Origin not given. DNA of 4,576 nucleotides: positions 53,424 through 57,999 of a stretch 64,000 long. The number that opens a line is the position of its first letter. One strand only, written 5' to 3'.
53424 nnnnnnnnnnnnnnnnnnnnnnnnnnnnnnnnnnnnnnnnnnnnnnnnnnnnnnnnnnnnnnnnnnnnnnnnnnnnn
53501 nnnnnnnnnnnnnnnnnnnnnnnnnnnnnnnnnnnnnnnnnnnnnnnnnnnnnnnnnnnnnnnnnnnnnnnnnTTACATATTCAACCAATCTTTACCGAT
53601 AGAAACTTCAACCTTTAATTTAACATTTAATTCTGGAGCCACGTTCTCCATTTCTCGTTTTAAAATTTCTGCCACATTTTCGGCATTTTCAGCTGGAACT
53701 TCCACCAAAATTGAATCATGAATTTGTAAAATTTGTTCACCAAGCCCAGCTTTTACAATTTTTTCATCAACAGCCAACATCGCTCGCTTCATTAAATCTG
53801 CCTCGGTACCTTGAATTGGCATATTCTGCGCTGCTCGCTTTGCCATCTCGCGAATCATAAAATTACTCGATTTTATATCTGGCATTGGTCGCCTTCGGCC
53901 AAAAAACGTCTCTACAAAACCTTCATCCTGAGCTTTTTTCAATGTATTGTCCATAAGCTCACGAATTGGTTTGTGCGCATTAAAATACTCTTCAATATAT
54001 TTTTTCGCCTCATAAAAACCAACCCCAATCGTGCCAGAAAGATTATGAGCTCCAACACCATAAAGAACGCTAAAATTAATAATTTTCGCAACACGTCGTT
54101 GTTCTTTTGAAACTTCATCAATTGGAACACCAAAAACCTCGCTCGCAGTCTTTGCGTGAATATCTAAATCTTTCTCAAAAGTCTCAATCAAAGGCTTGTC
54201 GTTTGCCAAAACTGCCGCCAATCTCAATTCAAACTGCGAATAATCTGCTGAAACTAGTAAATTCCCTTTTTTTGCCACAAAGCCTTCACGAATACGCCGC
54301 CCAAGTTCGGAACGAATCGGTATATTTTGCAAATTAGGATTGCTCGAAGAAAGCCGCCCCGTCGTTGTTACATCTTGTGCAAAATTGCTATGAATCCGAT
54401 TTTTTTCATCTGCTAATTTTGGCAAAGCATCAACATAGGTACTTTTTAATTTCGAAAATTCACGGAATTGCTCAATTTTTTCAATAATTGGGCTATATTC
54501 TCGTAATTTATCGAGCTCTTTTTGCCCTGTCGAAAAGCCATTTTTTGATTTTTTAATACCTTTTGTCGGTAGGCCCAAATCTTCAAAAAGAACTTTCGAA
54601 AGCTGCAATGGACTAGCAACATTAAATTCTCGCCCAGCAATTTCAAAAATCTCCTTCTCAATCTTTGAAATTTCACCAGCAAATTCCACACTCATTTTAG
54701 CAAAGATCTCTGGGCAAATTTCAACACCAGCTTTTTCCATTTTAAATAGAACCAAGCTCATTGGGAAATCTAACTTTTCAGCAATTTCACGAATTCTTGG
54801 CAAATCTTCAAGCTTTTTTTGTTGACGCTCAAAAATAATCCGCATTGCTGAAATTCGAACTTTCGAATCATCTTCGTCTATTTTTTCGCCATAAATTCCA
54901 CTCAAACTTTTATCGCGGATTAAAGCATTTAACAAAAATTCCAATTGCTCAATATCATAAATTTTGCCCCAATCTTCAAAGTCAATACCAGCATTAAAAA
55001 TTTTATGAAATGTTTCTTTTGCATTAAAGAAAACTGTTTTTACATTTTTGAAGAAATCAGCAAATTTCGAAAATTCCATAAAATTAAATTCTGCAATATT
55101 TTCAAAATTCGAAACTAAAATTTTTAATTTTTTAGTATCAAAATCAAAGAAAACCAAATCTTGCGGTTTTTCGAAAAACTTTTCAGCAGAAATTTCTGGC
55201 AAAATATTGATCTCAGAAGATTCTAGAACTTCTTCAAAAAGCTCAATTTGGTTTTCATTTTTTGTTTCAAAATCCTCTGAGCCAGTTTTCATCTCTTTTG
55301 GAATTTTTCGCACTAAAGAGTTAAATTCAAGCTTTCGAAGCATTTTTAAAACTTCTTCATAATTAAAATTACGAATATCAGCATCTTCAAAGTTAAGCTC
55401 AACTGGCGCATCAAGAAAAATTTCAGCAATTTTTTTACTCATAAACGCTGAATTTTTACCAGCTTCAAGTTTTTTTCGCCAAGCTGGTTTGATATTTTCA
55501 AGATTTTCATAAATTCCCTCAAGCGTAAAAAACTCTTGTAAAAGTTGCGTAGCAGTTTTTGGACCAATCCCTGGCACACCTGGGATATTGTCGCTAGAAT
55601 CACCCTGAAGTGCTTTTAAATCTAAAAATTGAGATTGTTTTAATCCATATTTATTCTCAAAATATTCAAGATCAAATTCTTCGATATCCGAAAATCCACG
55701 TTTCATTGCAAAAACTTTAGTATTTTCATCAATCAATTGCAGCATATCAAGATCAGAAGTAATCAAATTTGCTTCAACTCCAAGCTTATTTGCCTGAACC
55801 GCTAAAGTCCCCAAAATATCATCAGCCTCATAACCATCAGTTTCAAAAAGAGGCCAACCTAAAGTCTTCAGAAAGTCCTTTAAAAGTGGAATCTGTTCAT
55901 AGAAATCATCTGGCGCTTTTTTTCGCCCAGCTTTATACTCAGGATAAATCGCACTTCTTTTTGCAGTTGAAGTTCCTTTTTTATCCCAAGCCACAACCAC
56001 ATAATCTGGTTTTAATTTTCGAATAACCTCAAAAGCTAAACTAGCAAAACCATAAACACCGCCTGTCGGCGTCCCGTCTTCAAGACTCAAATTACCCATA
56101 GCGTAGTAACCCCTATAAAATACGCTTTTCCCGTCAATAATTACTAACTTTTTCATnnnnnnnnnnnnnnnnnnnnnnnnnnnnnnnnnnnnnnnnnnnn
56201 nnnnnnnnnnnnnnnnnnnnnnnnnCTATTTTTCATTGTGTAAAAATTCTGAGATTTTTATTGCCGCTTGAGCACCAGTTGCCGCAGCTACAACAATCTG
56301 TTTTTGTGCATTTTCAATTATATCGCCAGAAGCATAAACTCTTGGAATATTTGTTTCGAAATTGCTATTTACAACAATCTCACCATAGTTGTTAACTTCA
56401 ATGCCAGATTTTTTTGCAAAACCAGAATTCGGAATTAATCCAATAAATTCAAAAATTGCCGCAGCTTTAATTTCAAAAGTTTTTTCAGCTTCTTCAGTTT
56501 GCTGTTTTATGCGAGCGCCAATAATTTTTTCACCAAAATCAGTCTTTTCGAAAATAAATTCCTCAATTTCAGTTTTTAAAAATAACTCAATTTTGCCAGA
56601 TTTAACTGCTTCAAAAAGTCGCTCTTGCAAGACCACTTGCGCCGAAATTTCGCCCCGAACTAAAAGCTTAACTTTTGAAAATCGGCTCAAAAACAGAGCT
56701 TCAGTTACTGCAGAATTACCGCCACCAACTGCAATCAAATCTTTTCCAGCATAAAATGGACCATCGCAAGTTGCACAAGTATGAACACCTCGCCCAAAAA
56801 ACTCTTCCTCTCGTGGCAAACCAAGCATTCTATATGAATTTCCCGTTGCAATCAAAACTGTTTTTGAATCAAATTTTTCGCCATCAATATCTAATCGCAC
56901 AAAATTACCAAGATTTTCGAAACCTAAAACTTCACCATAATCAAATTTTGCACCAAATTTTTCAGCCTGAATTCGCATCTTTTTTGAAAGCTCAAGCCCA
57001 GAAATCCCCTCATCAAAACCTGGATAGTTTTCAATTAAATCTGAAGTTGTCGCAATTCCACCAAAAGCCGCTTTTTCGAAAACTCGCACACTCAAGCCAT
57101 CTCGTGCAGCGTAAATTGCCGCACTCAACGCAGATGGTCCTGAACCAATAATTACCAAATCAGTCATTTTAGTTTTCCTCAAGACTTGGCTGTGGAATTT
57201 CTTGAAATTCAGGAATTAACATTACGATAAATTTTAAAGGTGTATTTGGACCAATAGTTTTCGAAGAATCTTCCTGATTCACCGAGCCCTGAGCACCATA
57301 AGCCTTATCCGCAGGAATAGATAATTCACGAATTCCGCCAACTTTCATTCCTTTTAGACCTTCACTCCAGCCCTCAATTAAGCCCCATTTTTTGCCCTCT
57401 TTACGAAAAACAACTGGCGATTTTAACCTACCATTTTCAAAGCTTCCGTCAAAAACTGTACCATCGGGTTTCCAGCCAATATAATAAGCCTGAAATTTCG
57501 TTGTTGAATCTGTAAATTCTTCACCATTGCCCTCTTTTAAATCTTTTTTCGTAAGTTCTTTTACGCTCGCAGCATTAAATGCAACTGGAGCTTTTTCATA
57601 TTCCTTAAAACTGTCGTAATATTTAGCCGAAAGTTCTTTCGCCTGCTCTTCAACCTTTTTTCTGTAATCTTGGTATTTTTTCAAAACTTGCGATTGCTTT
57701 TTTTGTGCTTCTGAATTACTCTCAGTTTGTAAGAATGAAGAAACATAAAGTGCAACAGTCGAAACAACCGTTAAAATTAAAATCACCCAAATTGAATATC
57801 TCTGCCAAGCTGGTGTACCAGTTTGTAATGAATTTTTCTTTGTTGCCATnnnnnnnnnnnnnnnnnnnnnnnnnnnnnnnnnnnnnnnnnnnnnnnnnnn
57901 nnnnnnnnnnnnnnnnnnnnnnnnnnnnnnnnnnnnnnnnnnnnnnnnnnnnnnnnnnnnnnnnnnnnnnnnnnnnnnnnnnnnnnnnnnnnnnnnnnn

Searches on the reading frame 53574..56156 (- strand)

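Call 6: search_protein_families(library=pfam, proteins=[window:53574-56156:-], max_evalue=0.001)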
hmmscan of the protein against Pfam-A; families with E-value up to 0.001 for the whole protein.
window:53574-56156:- (860 aa): 3 families
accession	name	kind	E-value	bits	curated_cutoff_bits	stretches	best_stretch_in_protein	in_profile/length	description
PF00476.26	DNA_pol_A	-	1.9e-140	468.6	34.3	1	484-858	3-380/381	DNA polymerase family A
PF02739.22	5_3_exonuc_N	-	6.8e-49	166.2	34.3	1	3-171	1-164/164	5'-3' exonuclease, N-terminal resolvase-like domain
PF01367.25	5_3_exonuc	-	3.3e-34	117.7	40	1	173-265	2-95/97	5'-3' exonuclease, C-terminal SAM fold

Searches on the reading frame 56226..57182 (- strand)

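Call 6: search_protein_families(library=pfam, proteins=[window:56226-57182:-], max_evalue=0.001)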
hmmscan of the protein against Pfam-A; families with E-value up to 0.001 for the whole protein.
window:56226-57182:- (318 aa): 9 families
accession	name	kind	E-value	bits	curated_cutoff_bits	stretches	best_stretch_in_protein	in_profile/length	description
PF07992.20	Pyr_redox_2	-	3.5e-39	135.4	26.1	1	8-303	2-291/291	Pyridine nucleotide-disulphide oxidoreductase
PF13738.12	Pyr_redox_3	-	9.1e-16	58.4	30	1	85-286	104-305/305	Pyridine nucleotide-disulphide oxidoreductase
PF01946.23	Thi4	-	2.8e-07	30.4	26.2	1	5-42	16-55/235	Thi4 family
PF00890.30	FAD_binding_2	-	4.3e-07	29.9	20.4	1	8-44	1-37/414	FAD binding domain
PF01266.30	DAO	-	4.7e-07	30.1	27.9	1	8-46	1-39/353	FAD dependent oxidoreductase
PF13450.12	NAD_binding_8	-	6.8e-07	29.9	21.9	1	11-49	1-40/68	NAD(P)-binding Rossmann-like domain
PF12831.13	FAD_oxidored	-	1.4e-06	28.3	27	1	8-50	1-43/416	FAD dependent oxidoreductase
PF00070.33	Pyr_redox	-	5.7e-06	27.2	22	0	151-209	4-66/82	Pyridine nucleotide-disulphide oxidoreductase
PF03486.20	HI0933_like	-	0.00022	21.2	50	0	8-38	2-32/244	HI0933-like protein Rossmann domain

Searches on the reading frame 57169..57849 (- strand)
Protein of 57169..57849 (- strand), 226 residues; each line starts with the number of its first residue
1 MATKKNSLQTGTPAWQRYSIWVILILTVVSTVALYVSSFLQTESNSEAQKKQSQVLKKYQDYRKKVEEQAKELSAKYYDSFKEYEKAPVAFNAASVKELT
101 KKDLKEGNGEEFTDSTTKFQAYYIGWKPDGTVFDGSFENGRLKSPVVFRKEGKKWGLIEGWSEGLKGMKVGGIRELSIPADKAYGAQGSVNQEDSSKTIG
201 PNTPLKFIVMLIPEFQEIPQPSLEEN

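Call 6: search_protein_families(library=pfam, proteins=[window:57169-57849:-], max_evalue=0.001)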
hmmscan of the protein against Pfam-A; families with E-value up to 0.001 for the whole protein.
window:57169-57849:- (226 aa): 1 family
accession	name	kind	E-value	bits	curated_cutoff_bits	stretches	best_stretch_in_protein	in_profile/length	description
PF00254.34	FKBP_C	-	3.8e-16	59.6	21.1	1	115-211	7-93/94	FKBP-type peptidyl-prolyl cis-trans isomerase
